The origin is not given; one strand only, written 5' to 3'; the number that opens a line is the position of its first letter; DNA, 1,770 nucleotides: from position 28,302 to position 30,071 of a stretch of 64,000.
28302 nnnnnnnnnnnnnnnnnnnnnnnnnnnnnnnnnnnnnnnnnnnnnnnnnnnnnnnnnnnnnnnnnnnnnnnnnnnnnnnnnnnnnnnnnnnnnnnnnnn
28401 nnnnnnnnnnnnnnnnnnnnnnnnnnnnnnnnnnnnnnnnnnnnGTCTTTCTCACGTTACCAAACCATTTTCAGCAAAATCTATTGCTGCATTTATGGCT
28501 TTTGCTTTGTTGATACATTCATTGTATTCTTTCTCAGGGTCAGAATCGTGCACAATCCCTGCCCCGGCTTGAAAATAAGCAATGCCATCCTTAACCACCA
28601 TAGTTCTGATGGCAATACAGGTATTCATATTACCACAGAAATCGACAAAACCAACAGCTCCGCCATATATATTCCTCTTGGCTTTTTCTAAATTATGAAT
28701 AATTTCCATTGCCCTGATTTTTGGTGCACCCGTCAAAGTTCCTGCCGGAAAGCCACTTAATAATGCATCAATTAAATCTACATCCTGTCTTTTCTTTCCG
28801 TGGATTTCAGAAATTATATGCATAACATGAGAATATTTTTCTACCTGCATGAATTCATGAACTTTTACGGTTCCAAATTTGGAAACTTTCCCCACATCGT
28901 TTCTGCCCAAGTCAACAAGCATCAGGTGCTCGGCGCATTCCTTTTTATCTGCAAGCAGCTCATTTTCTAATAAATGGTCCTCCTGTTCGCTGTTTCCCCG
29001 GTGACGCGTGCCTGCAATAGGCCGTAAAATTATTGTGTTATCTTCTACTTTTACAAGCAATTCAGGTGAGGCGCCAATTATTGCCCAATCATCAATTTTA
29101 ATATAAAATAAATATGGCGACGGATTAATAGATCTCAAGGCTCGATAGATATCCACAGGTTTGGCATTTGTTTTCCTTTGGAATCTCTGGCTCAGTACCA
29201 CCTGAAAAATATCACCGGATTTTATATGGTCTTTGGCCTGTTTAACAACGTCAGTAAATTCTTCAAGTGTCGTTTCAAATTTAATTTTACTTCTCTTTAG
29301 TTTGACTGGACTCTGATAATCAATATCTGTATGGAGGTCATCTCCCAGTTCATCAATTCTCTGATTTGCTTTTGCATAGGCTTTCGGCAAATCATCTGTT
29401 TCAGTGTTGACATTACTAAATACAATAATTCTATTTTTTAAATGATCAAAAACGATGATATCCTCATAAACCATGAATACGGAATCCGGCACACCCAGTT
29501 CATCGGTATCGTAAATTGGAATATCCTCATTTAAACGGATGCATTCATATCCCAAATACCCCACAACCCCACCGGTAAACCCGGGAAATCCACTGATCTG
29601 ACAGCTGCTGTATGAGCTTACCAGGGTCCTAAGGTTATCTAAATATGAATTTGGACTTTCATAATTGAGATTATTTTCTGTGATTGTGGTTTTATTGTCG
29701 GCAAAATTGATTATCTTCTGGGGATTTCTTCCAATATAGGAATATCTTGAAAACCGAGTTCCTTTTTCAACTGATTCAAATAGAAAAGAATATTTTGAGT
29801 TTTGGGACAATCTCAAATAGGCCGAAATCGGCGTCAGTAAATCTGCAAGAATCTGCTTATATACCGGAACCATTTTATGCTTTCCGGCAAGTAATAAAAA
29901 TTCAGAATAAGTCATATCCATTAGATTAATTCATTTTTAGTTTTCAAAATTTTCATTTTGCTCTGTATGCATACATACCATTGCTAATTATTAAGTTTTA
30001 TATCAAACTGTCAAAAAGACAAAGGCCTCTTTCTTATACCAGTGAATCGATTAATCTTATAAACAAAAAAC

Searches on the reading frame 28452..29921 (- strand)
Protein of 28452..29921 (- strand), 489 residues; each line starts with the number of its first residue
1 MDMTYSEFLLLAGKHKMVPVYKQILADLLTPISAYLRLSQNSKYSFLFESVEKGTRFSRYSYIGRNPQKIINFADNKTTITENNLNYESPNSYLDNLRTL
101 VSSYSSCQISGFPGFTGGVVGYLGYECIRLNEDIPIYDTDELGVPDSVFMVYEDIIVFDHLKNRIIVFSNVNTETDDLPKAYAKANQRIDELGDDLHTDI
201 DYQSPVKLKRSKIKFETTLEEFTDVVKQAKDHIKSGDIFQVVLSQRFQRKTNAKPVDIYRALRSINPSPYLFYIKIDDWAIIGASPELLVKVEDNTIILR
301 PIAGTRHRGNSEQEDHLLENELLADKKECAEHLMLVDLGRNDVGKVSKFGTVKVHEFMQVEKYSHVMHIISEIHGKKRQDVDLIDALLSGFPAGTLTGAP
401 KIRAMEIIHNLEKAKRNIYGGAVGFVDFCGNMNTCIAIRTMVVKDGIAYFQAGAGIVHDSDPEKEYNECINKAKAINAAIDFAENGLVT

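Call 5: search_protein_families(library=ncbifam, proteins=[window:28452-29921:-])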
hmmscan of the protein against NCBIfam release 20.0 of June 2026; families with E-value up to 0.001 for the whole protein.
window:28452-29921:- (489 aa): 26 families (the best 25 are shown)
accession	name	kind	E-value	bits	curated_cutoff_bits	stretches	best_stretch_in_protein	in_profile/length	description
TIGR00564.1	trpE_most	equivalog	1.6e-176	587.8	517.7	1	26-480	1-454/455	anthranilate synthase component I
NF010086.0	PRK13571.1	equivalog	8.6e-165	549.1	693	1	3-484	9-501/510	anthranilate synthase component I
TIGR01820.1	TrpE-arch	equivalog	4.7e-145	484.3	512.05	1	31-481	1-449/449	anthranilate synthase component I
NF010087.0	PRK13572.1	equivalog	2.6e-115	385.6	580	1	27-482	7-433/435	anthranilate synthase component I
NF010079.0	PRK13564.1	equivalog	5.9e-112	375.1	471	1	67-484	99-515/521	anthranilate synthase component 1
NF004610.0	PRK05940.1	equivalog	1.1e-105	354.1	568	1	42-482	31-461/467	anthranilate synthase component I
NF010089.0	PRK13574.1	equivalog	8.1e-104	347.9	527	1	31-480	12-418/421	anthranilate synthase component I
TIGR01824.1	PabB-clade2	equivalog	1.2e-103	347.1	408.55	1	117-476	1-355/355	aminodeoxychorismate synthase, component I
TIGR00565.1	trpE_proteo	equivalog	6.3e-98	328.8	494.65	1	68-481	84-494/498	anthranilate synthase component I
NF006563.0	PRK09070.1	equivalog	9.2e-98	327.8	514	1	37-480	17-444/447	aminodeoxychorismate synthase component I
TIGR00553.1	pabB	equivalog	1.2e-91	307.3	328.4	1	119-476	1-329/329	aminodeoxychorismate synthase component I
NF010082.0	PRK13567.1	equivalog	1.7e-89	300.7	576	1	20-476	4-463/468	anthranilate synthase component I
NF010081.0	PRK13566.1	equivalog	2.1e-78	264.3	645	1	118-483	158-510/729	anthranilate synthase component I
NF012009.0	PRK15465.1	equivalog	1.3e-76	257.9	622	1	42-476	28-447/453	aminodeoxychorismate synthase component 1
NF005698.0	PRK07508.1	equivalog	1.4e-76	257.5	452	1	213-477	110-376/383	aminodeoxychorismate synthase component I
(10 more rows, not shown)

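Call 9: find_related_loci(query=window:28452-29921:-, collection=genome_contigs, flank=1500)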
Query window:28452-29921:- (489 aa) in genome_contigs; peptide patterns used: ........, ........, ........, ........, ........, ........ (x = any residue, [..] = any of these).
43 stretches matched a pattern; 16 encode a relative of the query (tblastn E <= 1e-3); 16 distinct loci.
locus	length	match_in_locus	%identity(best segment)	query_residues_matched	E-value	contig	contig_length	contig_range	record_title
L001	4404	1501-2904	44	13-484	6e-133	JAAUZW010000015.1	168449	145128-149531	MAG: Lachnospiraceae bacterium isolate Mgla_MAG_31-bin_7 c_000000024237, whole genome shotgun sequence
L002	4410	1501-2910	44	13-486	2e-132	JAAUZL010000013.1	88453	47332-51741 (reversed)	MAG: Lachnospiraceae bacterium isolate Mgla_MAG_14-bin_16 c_000000035548, whole genome shotgun sequence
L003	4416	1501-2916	44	9-484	5e-130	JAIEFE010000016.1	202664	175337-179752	MAG: Lachnospiraceae bacterium isolate SC0398_S12_2 SC0398_S12_2_contig_16, whole genome shotgun sequence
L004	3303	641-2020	44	13-476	2e-134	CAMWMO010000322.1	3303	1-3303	MAG TPA_asm: uncultured Lachnospiraceae bacterium isolate SRR14411336_bin.1_metawrap_v1.3_MAG genome assembly, contig: N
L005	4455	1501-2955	43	2-487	1e-130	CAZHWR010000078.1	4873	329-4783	MAG TPA_asm: uncultured Oscillospiraceae bacterium isolate SRP222994_co1_435 genome assembly, contig: NODE_33556_length_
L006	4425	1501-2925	43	12-484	1e-128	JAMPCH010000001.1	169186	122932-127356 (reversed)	MAG: Roseburia sp. isolate NALB_7821b_33 Scaffold_#1__SCF_001___169186_bp, whole genome shotgun sequence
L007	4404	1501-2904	44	13-484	6e-128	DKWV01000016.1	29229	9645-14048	MAG TPA_asm: Lachnospiraceae bacterium UBA7143 UBA7143_contig_1526, whole genome shotgun sequence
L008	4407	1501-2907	45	12-484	4e-128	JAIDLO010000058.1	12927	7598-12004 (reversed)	MAG: Eubacterium sp. isolate SC0339_S6_13 SC0339_S6_13_contig_58, whole genome shotgun sequence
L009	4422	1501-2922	44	15-486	1e-127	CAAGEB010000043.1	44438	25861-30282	MAG TPA_asm: Ruminococcaceae bacterium, isolate HGM13246, WGS project CAAGEB010000000 data, contig: SRS476152_71_k119_90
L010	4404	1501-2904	43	13-484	3e-126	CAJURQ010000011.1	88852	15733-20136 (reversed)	MAG: uncultured Lachnospiraceae bacterium isolate MGBC167064 genome assembly, contig: MGBC167064.11, whole genome shotgu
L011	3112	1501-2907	43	12-484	8e-127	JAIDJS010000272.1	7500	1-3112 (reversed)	MAG: Eubacterium sp. isolate SC0335_comb_11 SC0335_comb_11_contig_272, whole genome shotgun sequence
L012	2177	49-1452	44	13-484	1e-132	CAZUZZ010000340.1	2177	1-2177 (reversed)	MAG TPA_asm: uncultured Bacteroides sp. isolate ERP125879_co2_92 genome assembly, contig: NODE_31301_length_2177_cov_30.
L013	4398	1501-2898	40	15-484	4e-116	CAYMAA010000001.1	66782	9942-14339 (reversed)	MAG TPA_asm: uncultured Lachnospiraceae bacterium isolate SRP222994_co1_86 genome assembly, contig: NODE_601_length_6678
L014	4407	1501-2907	43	13-485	1e-128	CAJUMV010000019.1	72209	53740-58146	MAG TPA_asm: uncultured Lachnospiraceae bacterium isolate MGBC143782 genome assembly, contig: MGBC143782.19, whole genom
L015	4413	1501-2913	45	12-486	3e-133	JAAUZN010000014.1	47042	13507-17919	MAG: Lachnospiraceae bacterium isolate Mgla_MAG_5-bin_23 c_000000018981, whole genome shotgun sequence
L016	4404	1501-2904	43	13-484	7e-128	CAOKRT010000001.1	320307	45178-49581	MAG TPA_asm: uncultured Oscillospiraceae bacterium isolate SRR17684617_bin.62_metawrap_v1.3_MAG genome assembly, contig:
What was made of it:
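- Tried and rejected: The genome_contigs scan with TrpE (call 9) returned only Firmicutes loci at 40-45% identity (L001-L016), which are useless for leader comparison.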

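Call 11: find_encoding_contigs(protein=window:28452-29921:-, flank=1500, max_places=6)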
Protein window:28452-29921:- (489 aa): 23 contigs read that carry it; 1 place shown.
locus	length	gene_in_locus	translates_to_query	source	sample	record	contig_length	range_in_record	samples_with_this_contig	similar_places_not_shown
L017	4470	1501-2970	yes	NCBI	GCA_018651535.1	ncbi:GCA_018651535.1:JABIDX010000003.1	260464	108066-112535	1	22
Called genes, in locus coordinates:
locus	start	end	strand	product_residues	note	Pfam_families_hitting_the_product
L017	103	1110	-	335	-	PF02628:COX15-CtaA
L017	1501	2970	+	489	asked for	PF04715:, PF00425:Chorismate_bind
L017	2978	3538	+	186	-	PF00117:GATase, PF07722:Peptidase_C26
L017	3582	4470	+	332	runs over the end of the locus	PF02885:Glycos_trans_3N, PF00591:Glycos_transf_3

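Call 12: find_homologous_proteins(query=window:28452-29921:-, max_evalue=1e-100)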
Query window:28452-29921:- (489 aa): 7815 proteins with E <= 1e-100 among 8000 candidates; the best 120 are listed.
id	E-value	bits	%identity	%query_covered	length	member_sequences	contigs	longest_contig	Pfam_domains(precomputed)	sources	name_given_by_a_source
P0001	0.0e+0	1103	100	100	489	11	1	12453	PF04715.20,PF00425.25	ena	-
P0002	2.0e-298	1008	91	100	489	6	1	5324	PF04715.20,PF00425.25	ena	-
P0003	1.2e-212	725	65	100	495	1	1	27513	PF04715.20,PF00425.25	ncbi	-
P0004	4.9e-204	697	63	99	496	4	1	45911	PF04715.20,PF00425.25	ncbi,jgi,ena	-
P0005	4.2e-199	680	63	99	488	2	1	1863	PF04715.20,PF00425.25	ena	-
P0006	1.5e-198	679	60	100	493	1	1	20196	PF04715.20,PF00425.25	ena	-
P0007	1.7e-198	678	61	100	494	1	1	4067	PF04715.20,PF00425.25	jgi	jgi:anthranilate synthase component 1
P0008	2.9e-198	678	62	99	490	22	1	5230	PF04715.20,PF00425.25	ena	-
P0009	3.1e-198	677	61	100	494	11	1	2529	PF04715.20,PF00425.25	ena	-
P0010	3.7e-198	677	62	99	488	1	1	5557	PF04715.20,PF00425.25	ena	-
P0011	6.9e-198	676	62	99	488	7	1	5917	PF04715.20,PF00425.25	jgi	-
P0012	7.2e-198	676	62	99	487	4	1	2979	PF04715.20,PF00425.25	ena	-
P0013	7.6e-198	676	61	100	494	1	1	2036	PF04715.20,PF00425.25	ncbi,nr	ncbi:MAG: anthranilate synthase component I [Candidatus Neomarinimicrobiota bacterium]|nr:anthranila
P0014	1.0e-197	676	61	100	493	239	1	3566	PF04715.20,PF00425.25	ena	-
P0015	1.0e-197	676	60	100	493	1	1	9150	PF04715.20,PF00425.25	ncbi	-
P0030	1.0e-195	669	63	99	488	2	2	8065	PF04715.20,PF00425.25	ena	-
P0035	1.7e-195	668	60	99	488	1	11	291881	PF04715.20,PF00425.25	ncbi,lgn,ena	-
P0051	1.1e-194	666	62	99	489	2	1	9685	PF04715.20,PF00425.25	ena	-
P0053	1.8e-194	665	61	99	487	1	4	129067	PF04715.20,PF00425.25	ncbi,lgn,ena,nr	ncbi:MAG: anthranilate synthase component I [Candidatus Marinimicrobia bacterium]|nr:anthranilate sy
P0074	6.3e-194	663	61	99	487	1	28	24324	PF04715.20,PF00425.25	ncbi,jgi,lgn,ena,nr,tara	ncbi:MAG TPA: anthranilate synthase component I [Candidatus Marinimicrobia bacterium]|jgi:anthranila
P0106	1.6e-191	655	61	99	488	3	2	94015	PF04715.20,PF00425.25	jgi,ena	-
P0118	8.6e-191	653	58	100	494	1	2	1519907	PF04715.20,PF00425.25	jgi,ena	-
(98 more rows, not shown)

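Call 15: find_encoding_contigs(protein=P0002, flank=1200, max_places=3)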
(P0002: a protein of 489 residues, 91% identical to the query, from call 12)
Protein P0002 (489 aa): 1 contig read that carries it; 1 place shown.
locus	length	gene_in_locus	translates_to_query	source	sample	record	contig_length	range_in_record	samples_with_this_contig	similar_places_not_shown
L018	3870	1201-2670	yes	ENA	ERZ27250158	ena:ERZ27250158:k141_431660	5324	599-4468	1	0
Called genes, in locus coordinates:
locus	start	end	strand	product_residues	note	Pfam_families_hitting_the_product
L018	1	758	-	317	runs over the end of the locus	PF02628:COX15-CtaA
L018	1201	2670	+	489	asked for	PF04715:, PF00425:Chorismate_bind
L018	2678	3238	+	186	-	PF00117:GATase, PF07722:Peptidase_C26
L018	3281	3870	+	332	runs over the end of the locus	PF02885:Glycos_trans_3N, PF00591:Glycos_transf_3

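Call 16: find_encoding_contigs(protein=P0003, flank=1200, max_places=3)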
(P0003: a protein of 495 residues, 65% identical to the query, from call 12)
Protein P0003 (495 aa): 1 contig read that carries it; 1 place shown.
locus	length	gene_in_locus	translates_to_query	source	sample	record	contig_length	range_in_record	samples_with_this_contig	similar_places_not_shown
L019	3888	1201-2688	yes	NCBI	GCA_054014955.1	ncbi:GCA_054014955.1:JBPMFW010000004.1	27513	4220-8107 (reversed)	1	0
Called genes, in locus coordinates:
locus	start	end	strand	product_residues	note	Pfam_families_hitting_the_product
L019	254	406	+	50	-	-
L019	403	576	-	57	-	-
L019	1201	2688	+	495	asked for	PF04715:, PF00425:Chorismate_bind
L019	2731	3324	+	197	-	PF00117:GATase, PF07722:Peptidase_C26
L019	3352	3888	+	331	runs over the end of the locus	PF02885:Glycos_trans_3N, PF00591:Glycos_transf_3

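Call 17: find_encoding_contigs(protein=P0004, flank=1200, max_places=3)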
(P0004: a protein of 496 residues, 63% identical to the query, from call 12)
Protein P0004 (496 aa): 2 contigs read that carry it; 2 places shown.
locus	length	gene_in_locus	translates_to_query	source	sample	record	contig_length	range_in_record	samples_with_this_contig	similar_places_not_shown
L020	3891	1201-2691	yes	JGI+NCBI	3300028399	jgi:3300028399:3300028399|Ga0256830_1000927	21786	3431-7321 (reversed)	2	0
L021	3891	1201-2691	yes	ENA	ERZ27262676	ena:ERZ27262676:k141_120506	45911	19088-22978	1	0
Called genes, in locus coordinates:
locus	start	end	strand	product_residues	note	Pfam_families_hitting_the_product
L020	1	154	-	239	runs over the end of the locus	PF04338:DUF481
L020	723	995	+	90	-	PF01817:CM_2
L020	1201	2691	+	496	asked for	PF04715:, PF00425:Chorismate_bind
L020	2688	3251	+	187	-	PF00117:GATase, PF07722:Peptidase_C26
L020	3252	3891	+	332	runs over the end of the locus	PF02885:Glycos_trans_3N, PF00591:Glycos_transf_3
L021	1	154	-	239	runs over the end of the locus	PF04338:DUF481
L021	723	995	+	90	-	PF01817:CM_2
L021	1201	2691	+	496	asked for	PF04715:, PF00425:Chorismate_bind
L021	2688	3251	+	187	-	PF00117:GATase, PF07722:Peptidase_C26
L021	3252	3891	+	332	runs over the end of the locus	PF02885:Glycos_trans_3N, PF00591:Glycos_transf_3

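Call 22: find_related_loci(query=A1, collection=metagenome_contigs, flank=900)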
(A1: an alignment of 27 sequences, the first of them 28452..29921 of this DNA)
Query A1 (489 aa) in metagenome_contigs; peptide patterns used: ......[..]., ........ (x = any residue, [..] = any of these).
600 stretches matched a pattern (row limit reached: there are more); 599 encode a relative of the query (tblastn E <= 1e-3); the best 80 are kept; 80 distinct loci.
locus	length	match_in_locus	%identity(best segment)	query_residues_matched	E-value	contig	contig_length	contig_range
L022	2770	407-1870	58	3-489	0e+0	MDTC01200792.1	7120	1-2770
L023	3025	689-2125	53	10-489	3e-164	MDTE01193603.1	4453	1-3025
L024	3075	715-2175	47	7-487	3e-151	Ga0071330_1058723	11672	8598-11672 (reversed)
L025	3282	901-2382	44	3-487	9e-146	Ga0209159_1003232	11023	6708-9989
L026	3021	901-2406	47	3-488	1e-147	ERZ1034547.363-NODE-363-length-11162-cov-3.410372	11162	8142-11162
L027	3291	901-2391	45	3-488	1e-144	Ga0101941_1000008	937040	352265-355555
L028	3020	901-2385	44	2-487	8e-147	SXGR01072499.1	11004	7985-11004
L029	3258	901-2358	47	4-480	2e-145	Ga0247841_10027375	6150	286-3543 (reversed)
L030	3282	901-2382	43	4-487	2e-144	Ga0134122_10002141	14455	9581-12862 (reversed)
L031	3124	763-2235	46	4-485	1e-150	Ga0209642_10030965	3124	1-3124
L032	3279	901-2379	47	7-485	3e-146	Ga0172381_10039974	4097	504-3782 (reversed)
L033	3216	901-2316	47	4-484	1e-142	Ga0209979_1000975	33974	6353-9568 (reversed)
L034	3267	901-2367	45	5-484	6e-143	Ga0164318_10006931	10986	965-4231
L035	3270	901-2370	45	4-489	7e-143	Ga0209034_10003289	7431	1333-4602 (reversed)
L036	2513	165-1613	45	7-487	1e-144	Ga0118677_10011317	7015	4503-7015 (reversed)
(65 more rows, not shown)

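Call 26: find_encoding_contigs(protein=P0074, flank=900, max_places=10)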
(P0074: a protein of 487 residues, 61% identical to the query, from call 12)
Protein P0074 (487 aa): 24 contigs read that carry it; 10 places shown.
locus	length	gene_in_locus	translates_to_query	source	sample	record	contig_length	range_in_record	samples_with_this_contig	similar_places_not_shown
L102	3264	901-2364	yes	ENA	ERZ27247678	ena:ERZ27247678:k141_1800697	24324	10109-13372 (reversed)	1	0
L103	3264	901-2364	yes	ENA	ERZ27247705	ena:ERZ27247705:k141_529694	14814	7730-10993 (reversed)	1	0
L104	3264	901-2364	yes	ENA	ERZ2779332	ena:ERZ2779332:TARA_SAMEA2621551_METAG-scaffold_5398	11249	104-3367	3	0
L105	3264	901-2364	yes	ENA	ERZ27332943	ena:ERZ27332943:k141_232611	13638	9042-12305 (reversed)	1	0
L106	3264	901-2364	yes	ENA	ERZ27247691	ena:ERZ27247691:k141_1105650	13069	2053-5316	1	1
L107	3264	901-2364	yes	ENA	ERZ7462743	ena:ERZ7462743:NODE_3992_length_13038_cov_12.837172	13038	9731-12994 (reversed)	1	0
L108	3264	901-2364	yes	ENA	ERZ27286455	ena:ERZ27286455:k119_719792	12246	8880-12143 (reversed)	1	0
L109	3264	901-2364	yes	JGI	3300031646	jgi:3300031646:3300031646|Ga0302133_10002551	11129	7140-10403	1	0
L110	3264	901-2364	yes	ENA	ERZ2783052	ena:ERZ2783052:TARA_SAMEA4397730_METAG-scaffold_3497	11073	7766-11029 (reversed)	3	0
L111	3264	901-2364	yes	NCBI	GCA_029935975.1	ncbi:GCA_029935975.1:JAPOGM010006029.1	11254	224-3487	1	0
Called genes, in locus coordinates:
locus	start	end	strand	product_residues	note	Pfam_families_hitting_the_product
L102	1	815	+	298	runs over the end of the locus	PF01545:Cation_efflux, PF16916:ZT_dimer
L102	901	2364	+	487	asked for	PF04715:, PF00425:Chorismate_bind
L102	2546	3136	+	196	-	PF00117:GATase, PF07722:Peptidase_C26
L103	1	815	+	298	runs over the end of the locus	PF01545:Cation_efflux, PF16916:ZT_dimer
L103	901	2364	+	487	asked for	PF04715:, PF00425:Chorismate_bind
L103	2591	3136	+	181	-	PF00117:GATase, PF07722:Peptidase_C26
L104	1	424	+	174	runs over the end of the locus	?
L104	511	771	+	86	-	PF01817:CM_2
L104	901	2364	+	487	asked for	PF04715:, PF00425:Chorismate_bind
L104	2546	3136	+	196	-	PF00117:GATase, PF07722:Peptidase_C26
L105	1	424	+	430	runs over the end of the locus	PF12801:Fer4_5, PF12838:Fer4_7 (faint), PF13237:Fer4_10 (weak), PF13187:Fer4_9 (weak), PF07719:TPR_2 (faint), PF13432:TPR_16 (weak)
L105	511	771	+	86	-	PF01817:CM_2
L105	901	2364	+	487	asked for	PF04715:, PF00425:Chorismate_bind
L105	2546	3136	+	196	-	PF00117:GATase, PF07722:Peptidase_C26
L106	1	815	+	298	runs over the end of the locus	PF01545:Cation_efflux, PF16916:ZT_dimer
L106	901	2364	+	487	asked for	PF04715:, PF00425:Chorismate_bind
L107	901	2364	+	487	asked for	PF04715:, PF00425:Chorismate_bind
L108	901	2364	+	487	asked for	PF04715:, PF00425:Chorismate_bind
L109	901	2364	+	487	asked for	PF04715:, PF00425:Chorismate_bind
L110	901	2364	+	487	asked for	PF04715:, PF00425:Chorismate_bind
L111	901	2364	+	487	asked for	PF04715:, PF00425:Chorismate_bind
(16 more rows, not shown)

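Call 27: find_encoding_contigs(protein=P0118, flank=900, max_places=4)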
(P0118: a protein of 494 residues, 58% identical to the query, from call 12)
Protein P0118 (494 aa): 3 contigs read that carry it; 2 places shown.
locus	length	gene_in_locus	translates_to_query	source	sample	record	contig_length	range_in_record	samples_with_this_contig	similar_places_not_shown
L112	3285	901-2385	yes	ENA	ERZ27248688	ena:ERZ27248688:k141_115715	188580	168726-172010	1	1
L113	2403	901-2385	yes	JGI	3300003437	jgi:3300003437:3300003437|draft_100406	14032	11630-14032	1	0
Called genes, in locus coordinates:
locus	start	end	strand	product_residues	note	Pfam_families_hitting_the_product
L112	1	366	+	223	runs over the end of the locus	PF03070:TENA_THI-4, PF14518:Haem_oxygenas_2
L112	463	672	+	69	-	PF01817:CM_2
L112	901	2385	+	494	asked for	PF04715:, PF00425:Chorismate_bind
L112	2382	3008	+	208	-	PF00117:GATase, PF07722:Peptidase_C26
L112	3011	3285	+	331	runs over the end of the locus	PF02885:Glycos_trans_3N, PF00591:Glycos_transf_3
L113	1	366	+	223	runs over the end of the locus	PF03070:TENA_THI-4, PF14518:Haem_oxygenas_2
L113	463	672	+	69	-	PF01817:CM_2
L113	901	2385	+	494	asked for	PF04715:, PF00425:Chorismate_bind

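Call 28: find_encoding_contigs(protein=P0053, flank=900, max_places=4)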
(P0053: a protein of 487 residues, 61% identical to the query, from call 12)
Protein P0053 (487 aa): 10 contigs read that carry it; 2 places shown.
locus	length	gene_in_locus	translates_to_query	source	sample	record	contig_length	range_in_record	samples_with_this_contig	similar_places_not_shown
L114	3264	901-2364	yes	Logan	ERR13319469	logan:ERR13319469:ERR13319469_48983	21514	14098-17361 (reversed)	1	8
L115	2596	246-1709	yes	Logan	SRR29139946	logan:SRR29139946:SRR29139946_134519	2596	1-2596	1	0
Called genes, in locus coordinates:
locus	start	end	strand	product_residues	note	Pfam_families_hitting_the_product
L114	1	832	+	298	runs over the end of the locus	PF01545:Cation_efflux, PF16916:ZT_dimer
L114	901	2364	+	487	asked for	PF04715:, PF00425:Chorismate_bind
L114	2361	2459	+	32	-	-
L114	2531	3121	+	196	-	PF00117:GATase, PF07722:Peptidase_C26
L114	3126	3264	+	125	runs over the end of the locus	PF13366:PDDEXK_3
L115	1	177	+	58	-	?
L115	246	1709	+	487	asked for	PF04715:, PF00425:Chorismate_bind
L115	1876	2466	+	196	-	PF00117:GATase, PF07722:Peptidase_C26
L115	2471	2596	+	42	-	?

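Call 29: find_encoding_contigs(protein=P0035, flank=900, max_places=4)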
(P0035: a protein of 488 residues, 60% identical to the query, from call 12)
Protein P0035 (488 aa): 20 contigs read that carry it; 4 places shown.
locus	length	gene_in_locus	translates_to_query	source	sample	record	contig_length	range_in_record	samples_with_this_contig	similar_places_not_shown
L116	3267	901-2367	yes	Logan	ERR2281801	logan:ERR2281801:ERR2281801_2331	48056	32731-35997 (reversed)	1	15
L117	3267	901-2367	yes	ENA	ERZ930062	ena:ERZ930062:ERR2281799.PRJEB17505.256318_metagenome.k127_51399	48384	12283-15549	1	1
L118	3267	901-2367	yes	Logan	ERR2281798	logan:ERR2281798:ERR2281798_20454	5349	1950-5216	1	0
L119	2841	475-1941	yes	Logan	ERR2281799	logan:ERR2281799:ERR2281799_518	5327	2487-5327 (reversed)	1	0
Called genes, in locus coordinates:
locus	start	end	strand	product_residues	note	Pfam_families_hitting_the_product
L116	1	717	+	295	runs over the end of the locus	PF01545:Cation_efflux, PF16916:ZT_dimer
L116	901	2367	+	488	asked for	PF04715:, PF00425:Chorismate_bind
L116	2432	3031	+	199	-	PF00117:GATase, PF07722:Peptidase_C26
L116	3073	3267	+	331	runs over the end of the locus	PF02885:Glycos_trans_3N, PF00591:Glycos_transf_3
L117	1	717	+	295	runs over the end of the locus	PF01545:Cation_efflux, PF16916:ZT_dimer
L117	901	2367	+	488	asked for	PF04715:, PF00425:Chorismate_bind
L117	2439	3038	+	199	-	PF00117:GATase, PF07722:Peptidase_C26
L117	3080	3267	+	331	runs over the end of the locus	PF02885:Glycos_trans_3N, PF00591:Glycos_transf_3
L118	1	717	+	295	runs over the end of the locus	PF01545:Cation_efflux, PF16916:ZT_dimer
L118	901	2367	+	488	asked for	PF04715:, PF00425:Chorismate_bind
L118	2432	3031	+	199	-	PF00117:GATase, PF07722:Peptidase_C26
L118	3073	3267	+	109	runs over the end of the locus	?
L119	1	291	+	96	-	?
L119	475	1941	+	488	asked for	PF04715:, PF00425:Chorismate_bind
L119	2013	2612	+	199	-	PF00117:GATase, PF07722:Peptidase_C26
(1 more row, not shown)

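Call 31: find_encoding_contigs(protein=P0106, flank=900, max_places=3)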
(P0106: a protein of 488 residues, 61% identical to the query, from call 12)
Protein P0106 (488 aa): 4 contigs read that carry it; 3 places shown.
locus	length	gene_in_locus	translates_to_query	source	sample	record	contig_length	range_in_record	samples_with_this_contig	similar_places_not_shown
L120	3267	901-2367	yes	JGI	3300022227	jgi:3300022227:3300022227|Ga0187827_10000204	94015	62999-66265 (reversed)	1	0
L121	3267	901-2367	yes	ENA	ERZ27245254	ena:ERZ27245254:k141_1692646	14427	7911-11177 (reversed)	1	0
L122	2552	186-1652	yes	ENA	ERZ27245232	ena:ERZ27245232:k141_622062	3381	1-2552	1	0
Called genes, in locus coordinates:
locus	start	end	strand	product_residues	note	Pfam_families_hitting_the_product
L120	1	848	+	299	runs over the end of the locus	PF01545:Cation_efflux, PF16916:ZT_dimer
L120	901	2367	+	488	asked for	PF04715:, PF00425:Chorismate_bind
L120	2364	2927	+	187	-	PF00117:GATase, PF07722:Peptidase_C26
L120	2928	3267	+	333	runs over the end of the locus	PF02885:Glycos_trans_3N, PF00591:Glycos_transf_3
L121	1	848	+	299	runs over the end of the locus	PF01545:Cation_efflux, PF16916:ZT_dimer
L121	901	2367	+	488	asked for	PF04715:, PF00425:Chorismate_bind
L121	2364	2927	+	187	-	PF00117:GATase, PF07722:Peptidase_C26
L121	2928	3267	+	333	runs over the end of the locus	PF02885:Glycos_trans_3N, PF00591:Glycos_transf_3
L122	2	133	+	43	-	?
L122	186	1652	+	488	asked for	PF04715:, PF00425:Chorismate_bind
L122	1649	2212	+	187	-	PF00117:GATase, PF07722:Peptidase_C26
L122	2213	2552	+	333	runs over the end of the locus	PF02885:Glycos_trans_3N, PF00591:Glycos_transf_3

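Call 32: find_encoding_contigs(protein=P0030, flank=900, max_places=3)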
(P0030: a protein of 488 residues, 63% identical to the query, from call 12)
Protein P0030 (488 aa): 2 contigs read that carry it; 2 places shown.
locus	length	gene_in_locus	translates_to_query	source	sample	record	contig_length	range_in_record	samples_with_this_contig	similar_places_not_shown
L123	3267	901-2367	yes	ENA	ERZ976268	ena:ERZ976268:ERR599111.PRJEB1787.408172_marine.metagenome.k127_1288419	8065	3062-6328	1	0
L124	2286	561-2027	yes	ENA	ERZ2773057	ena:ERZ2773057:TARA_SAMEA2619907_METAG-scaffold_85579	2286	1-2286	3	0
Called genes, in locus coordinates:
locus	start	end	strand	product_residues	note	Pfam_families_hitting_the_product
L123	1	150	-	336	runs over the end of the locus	PF03951:Gln-synt_N, PF00120:Gln-synt_C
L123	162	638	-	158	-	PF13404:HTH_AsnC-type, PF13412:HTH_24, PF01037:AsnC_trans_reg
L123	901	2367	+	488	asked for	PF04715:, PF00425:Chorismate_bind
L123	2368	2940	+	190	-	PF00117:GATase, PF07722:Peptidase_C26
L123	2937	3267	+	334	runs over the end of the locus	PF02885:Glycos_trans_3N, PF00591:Glycos_transf_3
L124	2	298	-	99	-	?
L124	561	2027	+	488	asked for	PF04715:, PF00425:Chorismate_bind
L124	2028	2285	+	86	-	?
